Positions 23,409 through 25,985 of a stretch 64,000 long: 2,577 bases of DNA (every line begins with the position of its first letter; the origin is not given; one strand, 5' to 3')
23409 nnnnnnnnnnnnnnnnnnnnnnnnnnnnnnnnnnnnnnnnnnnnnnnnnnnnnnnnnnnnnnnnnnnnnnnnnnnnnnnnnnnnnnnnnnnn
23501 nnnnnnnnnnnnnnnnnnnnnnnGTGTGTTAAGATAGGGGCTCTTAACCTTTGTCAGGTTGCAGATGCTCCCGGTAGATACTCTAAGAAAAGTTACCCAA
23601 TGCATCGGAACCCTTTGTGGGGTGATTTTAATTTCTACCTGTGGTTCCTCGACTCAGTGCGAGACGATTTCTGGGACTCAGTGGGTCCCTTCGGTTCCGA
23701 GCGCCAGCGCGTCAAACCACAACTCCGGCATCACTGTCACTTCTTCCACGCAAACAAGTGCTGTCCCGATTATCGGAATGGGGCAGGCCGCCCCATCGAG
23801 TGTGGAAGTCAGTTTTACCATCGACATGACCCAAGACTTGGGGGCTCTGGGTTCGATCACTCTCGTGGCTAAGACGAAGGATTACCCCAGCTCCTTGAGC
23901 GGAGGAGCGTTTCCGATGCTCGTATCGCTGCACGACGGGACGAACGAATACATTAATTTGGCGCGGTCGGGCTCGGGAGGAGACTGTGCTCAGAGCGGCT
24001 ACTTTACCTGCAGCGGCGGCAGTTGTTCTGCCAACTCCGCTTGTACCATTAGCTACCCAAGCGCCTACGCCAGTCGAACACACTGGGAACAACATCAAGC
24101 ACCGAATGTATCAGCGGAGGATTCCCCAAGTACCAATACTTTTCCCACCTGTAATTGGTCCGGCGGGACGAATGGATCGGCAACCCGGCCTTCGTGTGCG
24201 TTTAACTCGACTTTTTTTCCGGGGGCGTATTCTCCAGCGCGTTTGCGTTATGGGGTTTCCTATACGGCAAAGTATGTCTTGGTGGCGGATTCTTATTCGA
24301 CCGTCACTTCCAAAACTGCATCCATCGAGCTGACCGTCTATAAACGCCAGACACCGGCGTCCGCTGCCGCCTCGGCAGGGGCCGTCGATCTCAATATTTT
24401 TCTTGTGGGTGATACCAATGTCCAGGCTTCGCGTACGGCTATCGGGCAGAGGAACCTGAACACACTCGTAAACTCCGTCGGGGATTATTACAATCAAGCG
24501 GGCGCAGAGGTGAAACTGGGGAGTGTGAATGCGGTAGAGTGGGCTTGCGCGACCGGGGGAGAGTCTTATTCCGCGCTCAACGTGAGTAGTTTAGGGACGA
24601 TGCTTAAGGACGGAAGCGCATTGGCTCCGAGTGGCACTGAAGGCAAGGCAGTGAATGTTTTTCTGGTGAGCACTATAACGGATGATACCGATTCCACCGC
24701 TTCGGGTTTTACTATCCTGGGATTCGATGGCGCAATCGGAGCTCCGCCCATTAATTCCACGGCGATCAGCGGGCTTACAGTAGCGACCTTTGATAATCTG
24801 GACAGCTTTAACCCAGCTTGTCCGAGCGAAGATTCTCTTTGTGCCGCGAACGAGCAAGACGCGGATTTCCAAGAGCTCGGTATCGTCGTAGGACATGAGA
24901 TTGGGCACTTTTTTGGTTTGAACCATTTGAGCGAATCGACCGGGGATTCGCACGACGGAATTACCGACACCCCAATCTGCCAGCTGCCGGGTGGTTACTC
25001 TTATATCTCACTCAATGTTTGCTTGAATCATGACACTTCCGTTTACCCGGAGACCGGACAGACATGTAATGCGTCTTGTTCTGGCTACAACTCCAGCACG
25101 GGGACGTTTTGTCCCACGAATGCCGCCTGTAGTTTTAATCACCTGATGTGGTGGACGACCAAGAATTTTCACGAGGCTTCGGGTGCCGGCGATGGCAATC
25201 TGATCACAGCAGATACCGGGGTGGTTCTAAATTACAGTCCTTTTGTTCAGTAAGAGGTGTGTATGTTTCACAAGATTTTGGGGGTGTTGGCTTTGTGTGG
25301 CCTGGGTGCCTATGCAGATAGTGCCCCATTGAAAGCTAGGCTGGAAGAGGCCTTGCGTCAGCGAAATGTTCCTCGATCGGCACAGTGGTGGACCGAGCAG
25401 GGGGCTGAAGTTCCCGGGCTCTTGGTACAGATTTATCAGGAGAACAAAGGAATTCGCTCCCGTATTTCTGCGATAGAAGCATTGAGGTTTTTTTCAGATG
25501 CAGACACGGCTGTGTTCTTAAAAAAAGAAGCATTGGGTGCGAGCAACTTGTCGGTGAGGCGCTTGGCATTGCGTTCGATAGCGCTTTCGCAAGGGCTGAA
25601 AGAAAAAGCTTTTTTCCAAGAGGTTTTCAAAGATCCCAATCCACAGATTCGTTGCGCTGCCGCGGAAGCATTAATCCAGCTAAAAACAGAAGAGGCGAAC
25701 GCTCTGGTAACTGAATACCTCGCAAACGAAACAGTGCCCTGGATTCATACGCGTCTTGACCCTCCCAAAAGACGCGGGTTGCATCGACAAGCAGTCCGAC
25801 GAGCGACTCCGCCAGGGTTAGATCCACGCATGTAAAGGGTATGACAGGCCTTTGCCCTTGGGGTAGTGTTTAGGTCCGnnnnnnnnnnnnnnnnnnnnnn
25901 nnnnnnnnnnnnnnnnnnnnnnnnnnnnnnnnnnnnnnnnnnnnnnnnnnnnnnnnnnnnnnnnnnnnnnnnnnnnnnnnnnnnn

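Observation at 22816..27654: phoB and phoR separated by a secreted M43-like metzincin and a periplasmic HEAT-repeat protein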

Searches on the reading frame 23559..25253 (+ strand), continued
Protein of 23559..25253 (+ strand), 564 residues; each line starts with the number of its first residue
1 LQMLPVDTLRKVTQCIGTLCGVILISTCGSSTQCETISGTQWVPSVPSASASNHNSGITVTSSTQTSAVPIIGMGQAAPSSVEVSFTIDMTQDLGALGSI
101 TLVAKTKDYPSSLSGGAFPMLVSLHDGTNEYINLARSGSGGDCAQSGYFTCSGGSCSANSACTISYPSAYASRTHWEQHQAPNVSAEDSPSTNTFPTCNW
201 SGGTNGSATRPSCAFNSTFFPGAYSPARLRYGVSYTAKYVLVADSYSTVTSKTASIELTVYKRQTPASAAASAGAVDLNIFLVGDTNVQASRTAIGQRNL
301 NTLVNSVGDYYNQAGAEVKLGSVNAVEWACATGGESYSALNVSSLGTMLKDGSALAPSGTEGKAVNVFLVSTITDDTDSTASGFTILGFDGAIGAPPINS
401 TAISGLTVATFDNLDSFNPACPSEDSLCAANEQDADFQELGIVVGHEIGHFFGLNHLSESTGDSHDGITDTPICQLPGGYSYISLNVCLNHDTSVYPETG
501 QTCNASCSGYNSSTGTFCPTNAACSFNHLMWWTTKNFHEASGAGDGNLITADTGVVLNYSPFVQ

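Call 69: list_cluster_members(proteins=[P0001, P0246, P0211, P0229, P0019, P0087])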
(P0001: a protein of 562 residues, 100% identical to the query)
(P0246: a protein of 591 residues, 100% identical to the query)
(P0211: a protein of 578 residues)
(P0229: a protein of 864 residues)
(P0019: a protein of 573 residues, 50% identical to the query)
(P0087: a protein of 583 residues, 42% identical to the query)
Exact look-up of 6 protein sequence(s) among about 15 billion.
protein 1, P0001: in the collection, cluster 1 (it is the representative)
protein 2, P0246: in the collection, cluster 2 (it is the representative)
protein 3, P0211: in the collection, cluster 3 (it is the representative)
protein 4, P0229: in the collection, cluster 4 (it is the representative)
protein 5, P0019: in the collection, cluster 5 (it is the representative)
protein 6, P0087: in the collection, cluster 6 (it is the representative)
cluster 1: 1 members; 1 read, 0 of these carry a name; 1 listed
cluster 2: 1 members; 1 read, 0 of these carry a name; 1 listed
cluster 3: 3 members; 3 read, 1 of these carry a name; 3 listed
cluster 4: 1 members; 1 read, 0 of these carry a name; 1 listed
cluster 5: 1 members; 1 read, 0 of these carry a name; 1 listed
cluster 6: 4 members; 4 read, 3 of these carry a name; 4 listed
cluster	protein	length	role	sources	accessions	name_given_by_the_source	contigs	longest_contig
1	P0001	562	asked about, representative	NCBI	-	-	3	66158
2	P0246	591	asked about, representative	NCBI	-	-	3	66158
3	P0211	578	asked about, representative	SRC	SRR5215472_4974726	-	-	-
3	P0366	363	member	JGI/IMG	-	hypothetical protein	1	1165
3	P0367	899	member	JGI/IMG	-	-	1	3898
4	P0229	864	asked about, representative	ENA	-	-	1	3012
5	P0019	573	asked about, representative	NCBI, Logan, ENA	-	-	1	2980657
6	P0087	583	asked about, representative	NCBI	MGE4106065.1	MAG: hypothetical protein AB7F66_02555 [Bacteriovoracia bacterium]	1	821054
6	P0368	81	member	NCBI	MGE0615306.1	MAG: hypothetical protein AB7P04_06675, partial [Bacteriovoracia bacterium]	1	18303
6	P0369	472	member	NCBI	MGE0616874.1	MAG: hypothetical protein AB7P04_14680, partial [Bacteriovoracia bacterium]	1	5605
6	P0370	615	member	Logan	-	-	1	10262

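Call 74: search_protein_families(library=padloc, proteins=[window:23559-25253:+, L018:8442-8864:+], max_evalue=0.01)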
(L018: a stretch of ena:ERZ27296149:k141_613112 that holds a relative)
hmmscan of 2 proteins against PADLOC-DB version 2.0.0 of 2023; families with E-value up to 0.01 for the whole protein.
window:23559-25253:+ (564 aa): 0 families

L018:8442-8864:+ (140 aa): 0 families

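Call 76: search_protein_families(library=pfam, proteins=[L016:9746-10816:+, L005:9559-10551:+, L009:9535-10518:+], max_evalue=1)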
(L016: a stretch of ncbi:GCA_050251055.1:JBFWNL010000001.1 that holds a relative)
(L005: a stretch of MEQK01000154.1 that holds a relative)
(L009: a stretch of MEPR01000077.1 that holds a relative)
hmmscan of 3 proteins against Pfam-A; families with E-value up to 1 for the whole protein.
L016:9746-10816:+ (356 aa): 3 families
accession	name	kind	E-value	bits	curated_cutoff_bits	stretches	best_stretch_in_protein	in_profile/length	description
PF13646.12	HEAT_2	-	8.2e-08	32.9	27.7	2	60-141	5-87/88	HEAT repeats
PF11203.13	EccE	-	0.00073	20.4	23.7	0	14-55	49-89/97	Putative type VII ESX secretion system translocon, EccE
PF25151.1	TPR_Trm732_C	-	0.042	14.2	27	1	119-173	99-151/159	Trm732, C-terminal TPR repeats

L005:9559-10551:+ (331 aa): 3 families
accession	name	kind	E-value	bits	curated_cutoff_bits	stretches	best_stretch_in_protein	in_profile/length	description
PF13646.12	HEAT_2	-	1.1e-09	38.9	27.7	2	130-175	34-79/88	HEAT repeats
PF02985.28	HEAT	-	0.06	14.1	23.5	1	132-154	5-27/31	HEAT repeat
PF03130.22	HEAT_PBS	-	0.16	13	20.9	0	144-168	2-26/27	PBS lyase HEAT-like repeat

L009:9535-10518:+ (328 aa): 7 families
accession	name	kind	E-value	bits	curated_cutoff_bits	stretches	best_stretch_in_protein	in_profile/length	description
PF13646.12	HEAT_2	-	2.7e-13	50.4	27.7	2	67-121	34-87/88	HEAT repeats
PF03130.22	HEAT_PBS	-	0.00051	20.8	20.9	0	145-168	2-25/27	PBS lyase HEAT-like repeat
PF11838.14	ERAP1_C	-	0.0012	18.7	38.2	1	75-168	123-224/318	ERAP1-like C-terminal domain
PF20642.2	TAF1C_HB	-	0.0082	16.5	24.8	1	146-218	108-182/208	TAF1C, helical bundle domain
PF17920.6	TetR_C_16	-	0.016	15.9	26.2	1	131-183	6-59/107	Tetracyclin repressor-like, C-terminal domain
PF02985.28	HEAT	-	0.033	14.9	23.5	0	132-155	4-27/31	HEAT repeat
PF24714.1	TOR1L1_N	-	0.2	11.4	43.3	1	126-160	209-243/281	TORTIFOLIA1 N-terminal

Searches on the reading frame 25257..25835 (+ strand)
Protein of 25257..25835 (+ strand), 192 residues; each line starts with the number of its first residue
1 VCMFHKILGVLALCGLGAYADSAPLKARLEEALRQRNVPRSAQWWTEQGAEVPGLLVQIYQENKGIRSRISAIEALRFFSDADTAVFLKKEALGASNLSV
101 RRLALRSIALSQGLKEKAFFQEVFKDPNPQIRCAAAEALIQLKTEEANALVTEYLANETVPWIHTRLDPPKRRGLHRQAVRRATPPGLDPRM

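Call 3: search_protein_families(library=pfam, proteins=[window:25257-25835:+], max_evalue=0.01)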
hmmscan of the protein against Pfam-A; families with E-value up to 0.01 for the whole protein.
window:25257-25835:+ (192 aa): 2 families
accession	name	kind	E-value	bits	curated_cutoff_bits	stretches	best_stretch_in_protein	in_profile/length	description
PF13646.12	HEAT_2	-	1.8e-09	38.2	27.7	1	89-162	5-78/88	HEAT repeats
PF02985.28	HEAT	-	4.7e-05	23.7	23.5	1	120-142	5-27/31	HEAT repeat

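Call 4: search_protein_families(library=ncbifam, proteins=[window:25257-25835:+], max_evalue=0.01)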
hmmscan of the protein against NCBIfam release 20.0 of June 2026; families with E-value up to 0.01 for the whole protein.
window:25257-25835:+ (192 aa): 1 family
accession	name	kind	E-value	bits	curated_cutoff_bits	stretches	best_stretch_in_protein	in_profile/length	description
NF045915.1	PhycobilmeDegNblB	equivalog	2.2e-05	24.1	300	1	56-159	103-204/214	phycobilisome degradation protein NblB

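Call 22: find_homologous_proteins(query=window:25257-25835:+, max_evalue=0.001)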
Query window:25257-25835:+ (192 aa): 1 proteins with E <= 0.001 among 732 candidates.
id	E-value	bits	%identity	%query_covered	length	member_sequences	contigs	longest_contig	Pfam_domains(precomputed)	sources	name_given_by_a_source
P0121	3.0e-119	413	100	99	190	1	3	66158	PF13646.13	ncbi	-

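Call 74: search_protein_families(library=padloc, proteins=[window:25257-25835:+], max_evalue=0.01)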
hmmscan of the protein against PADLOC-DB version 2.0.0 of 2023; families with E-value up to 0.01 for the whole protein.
window:25257-25835:+ (192 aa): 1 family
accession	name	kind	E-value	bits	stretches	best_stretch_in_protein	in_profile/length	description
PDLC02919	HEAT-ARM_XIII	-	0.00049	15.6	1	70-154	310-393/1972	-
